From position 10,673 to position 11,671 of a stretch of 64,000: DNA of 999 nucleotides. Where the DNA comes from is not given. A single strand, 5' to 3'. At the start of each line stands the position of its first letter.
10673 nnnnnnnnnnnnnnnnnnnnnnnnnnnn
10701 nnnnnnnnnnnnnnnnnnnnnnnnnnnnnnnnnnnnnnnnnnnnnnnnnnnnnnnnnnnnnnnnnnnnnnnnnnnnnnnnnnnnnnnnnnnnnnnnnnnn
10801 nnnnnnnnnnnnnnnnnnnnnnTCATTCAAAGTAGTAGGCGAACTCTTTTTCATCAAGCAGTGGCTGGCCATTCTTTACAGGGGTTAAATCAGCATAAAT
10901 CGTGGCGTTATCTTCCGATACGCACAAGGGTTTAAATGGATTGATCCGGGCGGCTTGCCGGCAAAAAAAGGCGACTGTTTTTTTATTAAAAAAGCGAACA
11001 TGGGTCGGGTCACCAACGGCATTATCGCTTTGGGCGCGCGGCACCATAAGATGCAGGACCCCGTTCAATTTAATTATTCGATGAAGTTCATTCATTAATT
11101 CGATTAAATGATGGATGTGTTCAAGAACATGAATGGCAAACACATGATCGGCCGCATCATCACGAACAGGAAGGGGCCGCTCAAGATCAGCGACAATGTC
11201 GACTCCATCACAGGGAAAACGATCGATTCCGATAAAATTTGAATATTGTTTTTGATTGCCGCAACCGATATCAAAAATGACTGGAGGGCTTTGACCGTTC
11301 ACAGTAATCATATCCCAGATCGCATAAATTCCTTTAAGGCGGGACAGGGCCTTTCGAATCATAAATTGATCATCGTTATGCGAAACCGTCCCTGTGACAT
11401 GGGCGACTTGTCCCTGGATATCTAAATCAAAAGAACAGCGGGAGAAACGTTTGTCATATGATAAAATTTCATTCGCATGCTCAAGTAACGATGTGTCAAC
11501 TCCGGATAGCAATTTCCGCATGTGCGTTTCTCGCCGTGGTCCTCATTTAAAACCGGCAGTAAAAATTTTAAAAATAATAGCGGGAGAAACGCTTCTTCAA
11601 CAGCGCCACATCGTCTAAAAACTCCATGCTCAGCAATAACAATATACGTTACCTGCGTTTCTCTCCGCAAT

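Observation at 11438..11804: Six alternating-orientation copies of a 12-nt motif between the SDR and methyltransferase genes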

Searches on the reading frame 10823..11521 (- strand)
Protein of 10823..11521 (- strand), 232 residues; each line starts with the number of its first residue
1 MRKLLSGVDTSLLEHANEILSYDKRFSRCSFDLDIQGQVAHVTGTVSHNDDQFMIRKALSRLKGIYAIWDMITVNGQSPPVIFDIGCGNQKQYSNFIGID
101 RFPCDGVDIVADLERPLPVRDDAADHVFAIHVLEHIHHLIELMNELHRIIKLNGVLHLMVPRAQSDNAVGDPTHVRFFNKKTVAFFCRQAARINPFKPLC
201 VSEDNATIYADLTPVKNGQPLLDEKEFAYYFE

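Call 13: search_protein_families(library=pfam, proteins=[window:10823-11521:-])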
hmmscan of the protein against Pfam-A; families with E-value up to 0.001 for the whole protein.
window:10823-11521:- (232 aa): 2 families
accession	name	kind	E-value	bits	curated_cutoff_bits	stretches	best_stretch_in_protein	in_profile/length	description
PF13489.12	Methyltransf_23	-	3.4e-09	37.1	27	1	77-166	21-124/164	Methyltransferase domain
PF08241.18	Methyltransf_11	-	1e-07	32.9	21.2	1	109-156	47-93/95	Methyltransferase domain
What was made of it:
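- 10823..11521 (-): BON-like N-terminus plus class I SAM-dependent methyltransferase gene (232 aa). Its translation-initiation region lies inside U1. Pfam Methyltransf_23/11 (call 13).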

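Call 19: find_homologous_proteins(query=window:10823-11521:-)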
Query window:10823-11521:- (232 aa): 408 proteins with E <= 0.001 among 690 candidates; the best 120 are listed.
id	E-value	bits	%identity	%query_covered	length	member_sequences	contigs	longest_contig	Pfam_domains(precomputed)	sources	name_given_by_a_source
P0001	2.4e-155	533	100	100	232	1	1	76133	PF13489.13,PF08241.19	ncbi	ncbi:MAG: methyltransferase domain-containing protein [Candidatus Omnitrophota bacterium]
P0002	1.0e-93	331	60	100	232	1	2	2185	PF13847.13,PF13489.13,PF13649.13,PF08241.19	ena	-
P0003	1.5e-81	292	57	92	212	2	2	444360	PF13847.13,PF13489.13,PF13649.13,PF05148.22,PF01209.25,PF08241.19,PF08242.19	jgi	jgi:SAM-dependent methyltransferase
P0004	1.7e-70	255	49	96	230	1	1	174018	PF13847.13,PF13489.13,PF13649.13,PF08241.19,PF08242.19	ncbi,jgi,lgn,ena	ncbi:MAG: methyltransferase domain-containing protein [Candidatus Omnitrophota bacterium]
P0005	8.1e-67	243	52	99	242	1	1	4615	PF13489.13,PF04972.23,PF13649.13,PF08241.19,PF08242.19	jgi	jgi:SAM-dependent methyltransferase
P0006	1.2e-65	240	48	97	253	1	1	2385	PF13847.13,PF13489.13,PF04972.23,PF13649.13,PF08241.19,PF08242.19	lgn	-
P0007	2.8e-64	235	48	98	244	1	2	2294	PF13489.13,PF04972.23,PF13649.13,PF08241.19,PF08242.19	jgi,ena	-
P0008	4.8e-64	234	54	77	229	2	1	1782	PF13489.13,PF08241.19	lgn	-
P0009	5.0e-63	231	46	97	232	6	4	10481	PF13489.13,PF04972.23,PF08241.19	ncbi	-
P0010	3.2e-62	228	47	96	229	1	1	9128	PF13489.13,PF04972.23,PF13649.13,PF08241.19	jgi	jgi:SAM-dependent methyltransferase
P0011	3.5e-62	228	45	96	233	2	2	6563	PF04972.23,PF08241.19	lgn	-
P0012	2.9e-61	225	46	97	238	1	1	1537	PF13847.13,PF13489.13,PF13649.13,PF08241.19,PF08242.19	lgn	-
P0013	1.3e-60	223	45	98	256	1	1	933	PF13489.13,PF04972.23,PF08241.19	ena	-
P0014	5.5e-60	221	43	97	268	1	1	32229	PF13489.13,PF04972.23,PF13649.13,PF08241.19,PF08242.19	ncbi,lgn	-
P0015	7.0e-60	221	44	96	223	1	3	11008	PF13489.13,PF04972.23,PF13649.13,PF08241.19,PF08242.19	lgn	-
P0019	2.5e-56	209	55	75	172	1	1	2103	PF13847.13,PF13489.13,PF13649.13,PF08241.19,PF08242.19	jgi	jgi:SAM-dependent methyltransferase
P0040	2.1e-50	190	57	64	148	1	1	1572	PF13489.13,PF13649.13,PF08241.19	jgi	jgi:SAM-dependent methyltransferase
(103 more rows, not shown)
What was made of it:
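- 10823..11521 (-): 100% match to an NCBI MAG protein from Candidatus Omnitrophota (call 19).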

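Call 20: find_encoding_contigs(protein=P0001, flank=10000, max_places=4)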
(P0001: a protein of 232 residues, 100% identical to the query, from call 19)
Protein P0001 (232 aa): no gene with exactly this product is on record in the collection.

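Call 21: find_encoding_contigs(protein=P0003, flank=6000, max_places=4)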
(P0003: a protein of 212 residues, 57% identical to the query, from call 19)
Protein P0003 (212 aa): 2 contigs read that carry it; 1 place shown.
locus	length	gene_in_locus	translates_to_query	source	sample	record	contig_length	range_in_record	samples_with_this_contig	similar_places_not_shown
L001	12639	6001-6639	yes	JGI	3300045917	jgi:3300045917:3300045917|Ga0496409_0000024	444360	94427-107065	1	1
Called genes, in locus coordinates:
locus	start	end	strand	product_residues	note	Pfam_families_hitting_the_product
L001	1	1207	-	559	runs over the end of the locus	PF07238:PilZ (weak), PF13506:Glyco_transf_21, PF00535:Glycos_transf_2, PF03142:Chitin_synth_2, PF13641:Glyco_tranf_2_3, PF01644:Chitin_synth_1 (weak), PF13632:Glyco_trans_2_3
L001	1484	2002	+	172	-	-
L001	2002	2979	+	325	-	PF09925:DUF2157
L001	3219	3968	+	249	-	PF05401:NodS, PF13489:Methyltransf_23, PF08241:Methyltransf_11, PF08242:Methyltransf_12, PF13649:Methyltransf_25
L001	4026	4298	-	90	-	-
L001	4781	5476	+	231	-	-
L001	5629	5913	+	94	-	-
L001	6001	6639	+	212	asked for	PF01209:Ubie_methyltran (faint), PF13489:Methyltransf_23, PF05148:Methyltransf_8 (weak), PF13847:Methyltransf_31 (faint), PF08241:Methyltransf_11, PF08242:Methyltransf_12 (weak), PF13649:Methyltransf_25 (weak)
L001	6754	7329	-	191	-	PF01814:Hemerythrin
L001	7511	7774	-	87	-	PF04977:DivIC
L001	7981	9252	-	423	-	PF03952:Enolase_N, PF00113:Enolase_C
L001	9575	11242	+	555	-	PF08423:Rad51 (faint), PF00004:AAA, PF17862:AAA_lid_3, PF01434:Peptidase_M41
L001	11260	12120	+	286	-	-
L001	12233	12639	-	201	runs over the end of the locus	PF00551:Formyl_trans_N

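Call 22: find_encoding_contigs(protein=P0004, flank=6000, max_places=4)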
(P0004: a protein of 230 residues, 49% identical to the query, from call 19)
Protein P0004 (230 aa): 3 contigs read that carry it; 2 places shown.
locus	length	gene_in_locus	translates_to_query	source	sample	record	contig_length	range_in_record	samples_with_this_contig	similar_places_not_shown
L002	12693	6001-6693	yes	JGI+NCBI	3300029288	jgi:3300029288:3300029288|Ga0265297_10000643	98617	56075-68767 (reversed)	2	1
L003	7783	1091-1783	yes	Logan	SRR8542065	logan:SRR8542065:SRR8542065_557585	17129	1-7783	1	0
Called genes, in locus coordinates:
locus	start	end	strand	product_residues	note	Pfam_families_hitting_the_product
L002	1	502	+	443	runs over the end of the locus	PF13439:Glyco_transf_4, PF13579:Glyco_trans_4_4, PF20706:GT4-conflict, PF00534:Glycos_transf_1, PF13692:Glyco_trans_1_4, PF13524:Glyco_trans_1_2 (weak)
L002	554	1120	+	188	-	PF04239:DUF421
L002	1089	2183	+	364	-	PF01594:AI-2E_transport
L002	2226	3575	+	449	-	PF07690:MFS_1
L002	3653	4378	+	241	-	PF00106:adh_short, PF08659:KR, PF13561:adh_short_C2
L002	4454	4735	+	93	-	-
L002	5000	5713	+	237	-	PF00520:Ion_trans, PF07885:Ion_trans_2 (weak)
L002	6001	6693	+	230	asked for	PF08242:Methyltransf_12 (faint), PF13489:Methyltransf_23, PF08241:Methyltransf_11, PF13649:Methyltransf_25 (weak), PF13847:Methyltransf_31 (weak)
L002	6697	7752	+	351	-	PF01075:Glyco_transf_9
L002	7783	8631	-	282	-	PF00535:Glycos_transf_2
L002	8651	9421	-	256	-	PF03372:Exo_endo_phos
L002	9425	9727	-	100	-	PF07100:ASRT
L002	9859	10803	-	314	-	PF00106:adh_short, PF08659:KR, PF13561:adh_short_C2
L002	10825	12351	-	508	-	PF00294:PfkB, PF01467:CTP_transf_like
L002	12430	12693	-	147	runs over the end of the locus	PF01814:Hemerythrin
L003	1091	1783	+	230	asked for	PF08242:Methyltransf_12 (faint), PF13489:Methyltransf_23, PF08241:Methyltransf_11, PF13649:Methyltransf_25 (weak), PF13847:Methyltransf_31 (weak)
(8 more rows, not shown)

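Call 23: find_encoding_contigs(protein=P0002, flank=6000, max_places=4)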
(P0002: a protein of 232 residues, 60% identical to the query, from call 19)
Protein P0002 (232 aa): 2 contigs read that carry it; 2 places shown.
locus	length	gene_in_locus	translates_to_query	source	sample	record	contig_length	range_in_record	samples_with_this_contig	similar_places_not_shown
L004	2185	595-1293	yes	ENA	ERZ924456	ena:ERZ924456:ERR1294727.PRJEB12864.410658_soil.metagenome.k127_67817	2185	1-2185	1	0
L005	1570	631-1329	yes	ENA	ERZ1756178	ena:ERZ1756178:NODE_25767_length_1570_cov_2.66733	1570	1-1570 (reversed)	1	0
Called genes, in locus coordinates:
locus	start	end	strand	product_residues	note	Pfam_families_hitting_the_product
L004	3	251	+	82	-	?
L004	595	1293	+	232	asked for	PF13489:Methyltransf_23, PF08241:Methyltransf_11, PF13649:Methyltransf_25 (weak), PF13847:Methyltransf_31 (weak)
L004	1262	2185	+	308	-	?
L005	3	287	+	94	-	?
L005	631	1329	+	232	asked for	PF13489:Methyltransf_23, PF08241:Methyltransf_11, PF13649:Methyltransf_25 (weak), PF13847:Methyltransf_31 (weak)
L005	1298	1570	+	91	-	?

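Call 37: find_related_loci(query=A4, collection=genome_contigs, flank=3000)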
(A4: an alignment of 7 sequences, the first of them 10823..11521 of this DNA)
Query A4 (232 aa) in genome_contigs; peptide patterns used: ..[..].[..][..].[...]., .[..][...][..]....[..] (x = any residue, [..] = any of these).
400 stretches matched a pattern; 357 encode a relative of the query (tblastn E <= 1e-3); the best 80 are kept; 80 distinct loci.
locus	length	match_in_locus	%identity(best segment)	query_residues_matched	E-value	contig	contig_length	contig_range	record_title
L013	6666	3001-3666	49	9-231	8e-75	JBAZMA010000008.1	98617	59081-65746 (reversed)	MAG: Candidatus Omnitrophota bacterium isolate SO_2017_LW4_3 scaffold_678_c1_LW137-91_2017, whole genome shotgun sequenc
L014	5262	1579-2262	46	4-231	1e-68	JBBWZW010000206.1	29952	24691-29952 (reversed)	MAG: Burkholderiales bacterium isolate Holy_399 scaffold_3277101, whole genome shotgun sequence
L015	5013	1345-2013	45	9-232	5e-65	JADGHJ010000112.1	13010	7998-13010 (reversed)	MAG: Chloroflexota bacterium isolate HOG27 NODE_3160_length_13010_cov_18.846487, whole genome shotgun sequence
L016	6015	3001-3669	43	9-231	6e-65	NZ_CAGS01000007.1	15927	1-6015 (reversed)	Nitrolancea hollandica Lb, whole genome shotgun sequence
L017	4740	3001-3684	41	5-232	4e-64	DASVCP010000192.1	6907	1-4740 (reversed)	MAG TPA_asm: Gammaproteobacteria bacterium isolate SMAG_U2009 k141_1487800, whole genome shotgun sequence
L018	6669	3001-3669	43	9-231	7e-64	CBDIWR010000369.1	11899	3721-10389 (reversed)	uncultured bacterium isolate NR2_7_metabat genome assembly, contig: k141_58361, whole genome shotgun sequence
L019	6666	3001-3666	42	9-232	4e-60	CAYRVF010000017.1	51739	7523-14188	MAG TPA_asm: uncultured Ktedonobacterales bacterium isolate SRP272529_co1_100 genome assembly, contig: NODE_772_length_5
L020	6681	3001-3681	43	6-232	6e-60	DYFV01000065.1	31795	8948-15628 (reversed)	MAG TPA_asm: Azoarcus sp. isolate BE2011_69_25 Afr_mines_BE2011_472_length_31795_cov_9_522369, whole genome shotgun sequ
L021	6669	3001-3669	43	9-232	9e-59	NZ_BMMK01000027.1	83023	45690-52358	Longimycelium tulufanense strain CGMCC 4.5737 sequence027, whole genome shotgun sequence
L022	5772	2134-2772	39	8-220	2e-57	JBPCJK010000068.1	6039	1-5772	MAG: Acidimicrobiales bacterium isolate TH_ant_mag_24 S1Ck127_2422437_flag_0_multi_28.9526_len_6039, whole genome shotgu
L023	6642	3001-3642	41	5-219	2e-57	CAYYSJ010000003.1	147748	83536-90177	MAG TPA_asm: uncultured Gammaproteobacteria bacterium isolate SRP272529_co1_214 genome assembly, contig: NODE_65_length_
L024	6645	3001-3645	42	18-231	4e-57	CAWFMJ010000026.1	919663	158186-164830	MAG: uncultured delta proteobacterium isolate MFD02138.bin.2.69 genome assembly, contig: contig_1879, whole genome shotg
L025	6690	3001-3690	39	2-232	8e-57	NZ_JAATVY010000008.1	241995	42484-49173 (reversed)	Planosporangium thailandense strain TBRC 5610 8, whole genome shotgun sequence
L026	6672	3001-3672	39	8-232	7e-57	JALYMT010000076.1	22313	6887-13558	MAG: Actinomycetota bacterium isolate ATA bin18 SD1493-95_k127_99806, whole genome shotgun sequence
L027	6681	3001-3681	40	5-232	4e-56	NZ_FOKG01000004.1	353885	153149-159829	Amycolatopsis marina strain CGMCC 4.3568, whole genome shotgun sequence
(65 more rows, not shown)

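Call 39: find_encoding_contigs(protein=P0008, flank=3000, max_places=3)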
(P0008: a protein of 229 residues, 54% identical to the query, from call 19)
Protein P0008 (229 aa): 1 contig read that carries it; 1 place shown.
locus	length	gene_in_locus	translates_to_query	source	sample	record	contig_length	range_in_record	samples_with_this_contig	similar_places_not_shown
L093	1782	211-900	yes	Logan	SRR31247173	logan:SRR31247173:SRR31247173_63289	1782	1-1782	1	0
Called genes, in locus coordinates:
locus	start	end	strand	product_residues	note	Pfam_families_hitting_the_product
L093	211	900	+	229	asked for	PF13489:Methyltransf_23, PF08241:Methyltransf_11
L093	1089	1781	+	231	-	?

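Call 40: find_encoding_contigs(protein=P0019, flank=3000, max_places=3)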
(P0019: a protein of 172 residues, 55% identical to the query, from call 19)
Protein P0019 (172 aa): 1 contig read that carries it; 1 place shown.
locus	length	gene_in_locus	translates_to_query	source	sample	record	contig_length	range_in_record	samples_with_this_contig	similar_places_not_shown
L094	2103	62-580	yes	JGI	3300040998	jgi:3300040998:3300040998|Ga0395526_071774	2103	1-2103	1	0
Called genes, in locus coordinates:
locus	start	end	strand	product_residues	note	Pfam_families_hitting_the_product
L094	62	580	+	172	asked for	PF13489:Methyltransf_23, PF08241:Methyltransf_11, PF08242:Methyltransf_12 (weak), PF13649:Methyltransf_25 (weak), PF13847:Methyltransf_31 (weak)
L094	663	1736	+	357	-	PF01075:Glyco_transf_9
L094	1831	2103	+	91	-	?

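Call 41: find_encoding_contigs(protein=P0040, flank=3000, max_places=3)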
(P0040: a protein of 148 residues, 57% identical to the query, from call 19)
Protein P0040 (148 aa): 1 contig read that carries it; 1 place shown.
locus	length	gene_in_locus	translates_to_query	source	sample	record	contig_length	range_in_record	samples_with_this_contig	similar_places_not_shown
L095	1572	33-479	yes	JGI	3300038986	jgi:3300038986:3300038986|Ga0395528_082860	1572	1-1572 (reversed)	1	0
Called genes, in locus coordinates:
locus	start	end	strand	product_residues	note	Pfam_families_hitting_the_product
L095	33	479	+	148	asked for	PF08241:Methyltransf_11, PF13489:Methyltransf_23, PF13649:Methyltransf_25 (faint)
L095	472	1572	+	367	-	?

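Call 42: find_encoding_contigs(protein=P0005, flank=3000, max_places=3)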
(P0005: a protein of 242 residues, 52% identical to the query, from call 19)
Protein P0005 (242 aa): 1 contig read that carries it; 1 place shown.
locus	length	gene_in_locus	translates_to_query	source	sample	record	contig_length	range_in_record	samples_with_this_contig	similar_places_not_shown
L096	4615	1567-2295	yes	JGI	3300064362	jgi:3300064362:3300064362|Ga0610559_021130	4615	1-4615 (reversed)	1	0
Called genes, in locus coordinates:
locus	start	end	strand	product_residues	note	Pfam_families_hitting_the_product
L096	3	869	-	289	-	?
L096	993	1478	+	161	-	PF09537:DUF2383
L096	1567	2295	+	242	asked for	PF04972:BON (weak), PF13489:Methyltransf_23, PF13649:Methyltransf_25 (faint), PF08241:Methyltransf_11, PF08242:Methyltransf_12 (weak)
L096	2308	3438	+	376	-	PF01075:Glyco_transf_9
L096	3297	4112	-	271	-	PF03372:Exo_endo_phos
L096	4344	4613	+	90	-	?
